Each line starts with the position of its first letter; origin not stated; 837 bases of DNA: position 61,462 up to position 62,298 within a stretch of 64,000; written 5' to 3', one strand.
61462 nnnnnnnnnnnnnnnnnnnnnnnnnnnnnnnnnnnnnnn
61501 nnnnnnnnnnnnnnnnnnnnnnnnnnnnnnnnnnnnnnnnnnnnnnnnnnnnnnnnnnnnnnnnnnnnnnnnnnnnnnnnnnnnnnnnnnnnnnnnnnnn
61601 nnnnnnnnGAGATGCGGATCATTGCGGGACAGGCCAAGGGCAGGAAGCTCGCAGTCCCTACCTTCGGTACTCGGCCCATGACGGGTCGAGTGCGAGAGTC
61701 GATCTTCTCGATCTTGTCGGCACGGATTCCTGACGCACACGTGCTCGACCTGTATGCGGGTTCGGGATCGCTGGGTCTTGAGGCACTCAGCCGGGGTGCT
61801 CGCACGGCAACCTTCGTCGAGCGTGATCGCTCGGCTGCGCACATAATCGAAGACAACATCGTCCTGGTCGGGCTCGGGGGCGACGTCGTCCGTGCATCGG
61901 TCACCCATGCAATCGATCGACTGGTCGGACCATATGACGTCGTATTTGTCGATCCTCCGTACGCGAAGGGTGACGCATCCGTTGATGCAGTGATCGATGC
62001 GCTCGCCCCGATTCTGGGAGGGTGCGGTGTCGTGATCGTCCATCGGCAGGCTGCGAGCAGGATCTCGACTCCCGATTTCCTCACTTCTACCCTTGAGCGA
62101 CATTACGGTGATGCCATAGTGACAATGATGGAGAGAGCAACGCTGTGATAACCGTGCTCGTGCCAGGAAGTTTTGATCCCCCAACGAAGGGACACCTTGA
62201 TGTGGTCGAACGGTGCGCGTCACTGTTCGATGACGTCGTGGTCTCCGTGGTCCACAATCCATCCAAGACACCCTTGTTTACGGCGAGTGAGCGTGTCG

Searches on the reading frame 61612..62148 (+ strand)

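Call 71: search_protein_families(library=pfam, max_evalue=0.00001, proteins=[window:61612-62148:+])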
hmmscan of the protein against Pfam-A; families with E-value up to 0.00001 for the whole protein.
window:61612-62148:+ (178 aa): 2 families
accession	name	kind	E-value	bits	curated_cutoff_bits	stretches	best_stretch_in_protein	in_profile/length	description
PF03602.21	Cons_hypoth95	-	3.1e-46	157.8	24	1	1-173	1-181/182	Conserved hypothetical protein 95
PF05175.20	MTS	-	1.5e-06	28.4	23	1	37-131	29-122/170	Methyltransferase small domain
